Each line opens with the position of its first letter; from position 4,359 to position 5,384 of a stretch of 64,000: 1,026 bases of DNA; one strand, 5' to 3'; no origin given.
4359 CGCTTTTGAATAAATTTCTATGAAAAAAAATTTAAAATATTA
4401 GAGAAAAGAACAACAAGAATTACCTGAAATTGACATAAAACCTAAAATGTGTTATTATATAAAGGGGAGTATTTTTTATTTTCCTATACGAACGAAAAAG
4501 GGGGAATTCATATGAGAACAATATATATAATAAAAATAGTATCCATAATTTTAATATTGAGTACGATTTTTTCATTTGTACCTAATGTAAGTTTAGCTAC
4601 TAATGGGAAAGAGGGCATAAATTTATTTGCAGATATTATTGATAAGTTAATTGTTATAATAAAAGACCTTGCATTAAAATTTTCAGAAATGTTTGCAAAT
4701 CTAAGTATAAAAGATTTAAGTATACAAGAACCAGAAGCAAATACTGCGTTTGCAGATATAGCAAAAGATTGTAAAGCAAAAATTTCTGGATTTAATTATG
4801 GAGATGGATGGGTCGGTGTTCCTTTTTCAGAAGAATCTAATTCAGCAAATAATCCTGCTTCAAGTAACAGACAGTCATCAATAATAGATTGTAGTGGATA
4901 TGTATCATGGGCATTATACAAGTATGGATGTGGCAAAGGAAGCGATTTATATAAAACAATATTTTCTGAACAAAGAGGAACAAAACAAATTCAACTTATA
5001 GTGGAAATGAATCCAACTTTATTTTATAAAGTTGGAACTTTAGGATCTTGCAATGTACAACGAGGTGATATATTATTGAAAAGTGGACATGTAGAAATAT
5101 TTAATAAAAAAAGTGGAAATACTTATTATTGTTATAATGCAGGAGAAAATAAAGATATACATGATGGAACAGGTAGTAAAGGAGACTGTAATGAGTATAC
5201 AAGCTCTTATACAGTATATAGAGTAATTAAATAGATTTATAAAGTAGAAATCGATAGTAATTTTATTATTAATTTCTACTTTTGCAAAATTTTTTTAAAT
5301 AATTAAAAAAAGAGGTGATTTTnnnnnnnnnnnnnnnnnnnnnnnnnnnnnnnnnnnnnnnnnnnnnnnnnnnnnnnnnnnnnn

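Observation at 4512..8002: Secreted cysteine-peptidase / serpin / cysteine-peptidase trio sharing a post-signal-peptide N-terminal module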

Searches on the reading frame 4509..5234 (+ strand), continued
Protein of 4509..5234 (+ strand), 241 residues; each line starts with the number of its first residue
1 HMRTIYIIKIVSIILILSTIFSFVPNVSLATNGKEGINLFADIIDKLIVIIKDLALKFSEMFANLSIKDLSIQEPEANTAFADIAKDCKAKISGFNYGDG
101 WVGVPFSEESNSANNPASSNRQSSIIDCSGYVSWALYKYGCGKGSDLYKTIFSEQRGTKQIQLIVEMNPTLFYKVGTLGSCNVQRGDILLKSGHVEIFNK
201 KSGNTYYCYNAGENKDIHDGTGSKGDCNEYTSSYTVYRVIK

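Call 70: find_related_loci(query=A2, collection=metagenome_contigs, flank=6000)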
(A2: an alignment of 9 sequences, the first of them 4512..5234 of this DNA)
Query A2 (240 aa) in metagenome_contigs; peptide patterns used: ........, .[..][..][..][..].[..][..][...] (x = any residue, [..] = any of these).
115 stretches matched a pattern; 20 encode a relative of the query (tblastn E <= 1e-3); 20 distinct loci.
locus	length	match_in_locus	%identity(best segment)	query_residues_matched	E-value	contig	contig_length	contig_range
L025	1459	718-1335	29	8-238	6e-23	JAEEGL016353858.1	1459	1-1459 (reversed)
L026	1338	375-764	33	50-207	3e-11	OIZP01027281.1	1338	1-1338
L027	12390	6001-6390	33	50-207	6e-11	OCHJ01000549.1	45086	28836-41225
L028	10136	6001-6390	33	50-207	2e-10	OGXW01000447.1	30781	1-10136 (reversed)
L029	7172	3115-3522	28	78-228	7e-7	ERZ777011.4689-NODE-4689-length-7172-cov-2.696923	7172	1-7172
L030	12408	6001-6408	28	78-228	8e-7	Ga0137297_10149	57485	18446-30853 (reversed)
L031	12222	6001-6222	39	125-213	2e-6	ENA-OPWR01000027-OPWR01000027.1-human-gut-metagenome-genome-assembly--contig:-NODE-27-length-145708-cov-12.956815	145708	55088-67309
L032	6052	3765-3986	39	125-213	3e-6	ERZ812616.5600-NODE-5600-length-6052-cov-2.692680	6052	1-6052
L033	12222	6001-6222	39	125-213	3e-6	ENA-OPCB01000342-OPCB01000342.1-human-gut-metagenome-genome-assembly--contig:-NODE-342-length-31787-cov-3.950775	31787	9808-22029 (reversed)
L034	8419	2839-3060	39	125-213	3e-6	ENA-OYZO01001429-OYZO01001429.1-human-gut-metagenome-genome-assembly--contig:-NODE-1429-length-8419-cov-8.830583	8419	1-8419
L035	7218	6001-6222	39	125-213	3e-6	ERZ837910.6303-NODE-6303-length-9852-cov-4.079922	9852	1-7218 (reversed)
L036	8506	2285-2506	39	125-213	3e-6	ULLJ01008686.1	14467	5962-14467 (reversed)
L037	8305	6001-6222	39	125-213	3e-6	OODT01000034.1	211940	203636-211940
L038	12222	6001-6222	39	125-213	3e-6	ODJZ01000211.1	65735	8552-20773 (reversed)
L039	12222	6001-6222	39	125-213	3e-6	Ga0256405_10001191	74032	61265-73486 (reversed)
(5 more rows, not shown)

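Call 78: fold_search(model_id=the predicted structure, library=viral)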
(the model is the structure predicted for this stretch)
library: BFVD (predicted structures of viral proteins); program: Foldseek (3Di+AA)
matches with E <= 10: 239; with E <= 0.001: 0
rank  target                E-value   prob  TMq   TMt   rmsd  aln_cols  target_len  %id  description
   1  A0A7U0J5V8            9.4e-03  0.96  0.35  0.30  10.2       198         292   16  (no name in the UniProt tables at hand)
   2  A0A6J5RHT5            1.3e-02  0.54  0.29  0.27  16.9       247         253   15  CHAP domain containing protein [uncultured Caudovirales phage]
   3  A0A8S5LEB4            1.5e-02  0.92  0.33  0.33   8.5       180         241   16  Peptidoglycan hydrolase [Podoviridae sp. ctMxM32]
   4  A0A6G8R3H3            1.5e-02  0.91  0.31  0.44   8.9       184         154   16  Hydrolase [Streptomyces phage Muntaha]
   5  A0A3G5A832            2.3e-02  0.77  0.36  0.13  18.4       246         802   14  Class II histone deacetylase [Hyperionvirus sp.]
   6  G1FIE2                2.7e-02  0.84  0.19  0.37   7.1        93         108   19  Uncharacterized protein [Mycobacterium phage Sebata]
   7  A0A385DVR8            4.8e-02  0.44  0.31  0.11  13.7       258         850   10  Hyaluronidase [Bacteroides phage crAss001]
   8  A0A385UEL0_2          6.9e-02  0.57  0.32  0.10  13.8       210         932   17  Tape measure protein [Corynebacterium phage Juicebox]
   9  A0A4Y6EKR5            8.4e-02  0.54  0.34  0.42   7.1       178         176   14  (no name in the UniProt tables at hand)
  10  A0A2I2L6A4            1.1e-01  0.18  0.19  0.27   8.1       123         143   14  Josephin domain-containing protein [Orpheovirus IHUMI-LCC2]
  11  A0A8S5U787            1.2e-01  0.44  0.36  0.14  24.5       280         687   15  Uncharacterized protein [Podoviridae sp. cthau23]
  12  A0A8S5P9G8            1.2e-01  0.28  0.26  0.27  10.2       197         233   13  PlyB like endolysin [Myoviridae sp. ct3D84]
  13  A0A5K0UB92            1.7e-01  0.35  0.34  0.32  13.7       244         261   13  Uncharacterized protein [Yasminevirus sp. GU-2018]
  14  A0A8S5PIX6            1.9e-01  0.35  0.32  0.16   8.9       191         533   14  PlyB like endolysin [Siphoviridae sp. ctL0q1]
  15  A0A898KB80            2.1e-01  0.23  0.33  0.30  16.7       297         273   12  (no name in the UniProt tables at hand)
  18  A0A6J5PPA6            2.9e-01  0.38  0.31  0.36  10.1       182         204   14  Endopeptidase, NLPC/P60 domain containing protein [uncultured Caudovirales phage]
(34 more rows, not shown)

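Call 79: search_protein_families(library=pfam, proteins=[P0128, P0130], max_evalue=0.01)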
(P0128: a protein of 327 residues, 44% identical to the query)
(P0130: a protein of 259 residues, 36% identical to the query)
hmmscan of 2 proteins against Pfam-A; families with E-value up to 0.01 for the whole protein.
P0128 (327 aa): 3 families
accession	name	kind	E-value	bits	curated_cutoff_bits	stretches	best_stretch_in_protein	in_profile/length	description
PF02368.24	Big_2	-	1.2e-09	38.4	22.8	1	75-134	10-78/79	Bacterial Ig-like domain (group 2)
PF00877.26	NLPC_P60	-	2.4e-05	24.7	23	1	191-272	10-72/105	NlpC/P60 family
PF25309.1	ELLD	-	4.2e-05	24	27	1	132-270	36-167/175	Endolysin-like domain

P0130 (259 aa): 0 families
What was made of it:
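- On NlpC/P60 (PF00877), gene A: Its 44%-identical paralogue P0128 scores 24.7 (call 79).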

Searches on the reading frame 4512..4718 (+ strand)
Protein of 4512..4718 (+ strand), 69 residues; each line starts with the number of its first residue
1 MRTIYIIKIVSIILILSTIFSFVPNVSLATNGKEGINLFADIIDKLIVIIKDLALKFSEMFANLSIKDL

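Call 32: search_protein_representatives(alignment_id=A1)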
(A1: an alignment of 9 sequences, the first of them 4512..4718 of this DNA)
Query: 9 sequences, 71 profile positions. Proteins with E-value up to 0.001 (for the whole library): 14; up to 1e-10: 7; up to 1e-30: 0. The best 14 are listed.
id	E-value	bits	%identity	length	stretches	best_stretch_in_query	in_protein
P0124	5.3e-23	97.0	-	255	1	1-70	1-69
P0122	1.5e-22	95.6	-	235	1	1-70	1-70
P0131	7.6e-19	83.7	-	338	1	1-70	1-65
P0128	1.1e-18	83.2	-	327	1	1-70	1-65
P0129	7.8e-17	77.2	-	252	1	1-68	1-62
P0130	1.5e-11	60.3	-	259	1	1-71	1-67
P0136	3.7e-11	59.1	-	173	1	1-61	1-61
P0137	6.2e-08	48.7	-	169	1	1-66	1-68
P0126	1.5e-07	47.5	-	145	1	18-68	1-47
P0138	2.0e-04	37.5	-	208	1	4-47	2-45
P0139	2.2e-04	37.4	-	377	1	7-60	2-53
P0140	2.4e-04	37.2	-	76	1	6-52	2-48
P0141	7.2e-04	35.7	-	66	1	2-41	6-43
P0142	7.8e-04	35.6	-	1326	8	29-65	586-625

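Call 40: find_encoding_contigs(protein=P0139, flank=10000, max_places=3)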
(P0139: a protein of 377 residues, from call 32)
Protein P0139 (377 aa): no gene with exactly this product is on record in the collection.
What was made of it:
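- Tried and rejected: P0139 could not be traced to a contig (call 40).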

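Call 79: search_protein_families(library=pfam, proteins=[P0139, P0136, P0137], max_evalue=0.01)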
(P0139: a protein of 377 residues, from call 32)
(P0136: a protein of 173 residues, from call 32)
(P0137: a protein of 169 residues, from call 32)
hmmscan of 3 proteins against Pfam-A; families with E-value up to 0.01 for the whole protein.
P0139 (377 aa): 4 families
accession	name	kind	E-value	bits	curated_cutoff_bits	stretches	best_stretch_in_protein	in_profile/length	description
PF17957.7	Big_7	-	1.6e-13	51.5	24.1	2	94-169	1-67/70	Bacterial Ig domain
PF00041.27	fn3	-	4.7e-08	33.6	25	1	220-312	2-81/84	Fibronectin type III domain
PF15418.12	DUF4625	-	0.0004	21.1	27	0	89-165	9-85/131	Domain of unknown function (DUF4625)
PF24489.1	Ig_J_second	-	0.0016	18.9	27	1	281-312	59-90/105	Tip attachment protein J second Ig-like domain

P0136 (173 aa): 3 families
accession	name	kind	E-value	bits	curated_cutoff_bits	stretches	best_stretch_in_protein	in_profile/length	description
PF02368.24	Big_2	-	3.9e-12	46.4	22.8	1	67-133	5-79/79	Bacterial Ig-like domain (group 2)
PF22359.2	Big-like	-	1.4e-05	25.7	27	1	91-137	3-48/48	Bacterial Ig-like domain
PF22639.1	Gp18_dom_I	-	0.0047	17.3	27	1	68-124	7-60/93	Tail sheath protein Gp18-like domain I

P0137 (169 aa): 3 families
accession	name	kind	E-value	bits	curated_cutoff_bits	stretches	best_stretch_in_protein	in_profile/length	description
PF02368.24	Big_2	-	6.7e-10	39.2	22.8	1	70-126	19-78/79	Bacterial Ig-like domain (group 2)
PF21461.3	HL_N-beta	-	6.1e-05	23.2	27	1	90-124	17-51/57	Hyaluronate lyase, N-terminal beta-sheet domain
PF21764.3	Invasin_D4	-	0.0074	17.2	27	0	81-122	34-78/88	Invasin, domain 4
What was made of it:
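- The same element occurs on non-enzymatic Big_7/fn3 proteins (call 79) and on unrelated folds.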
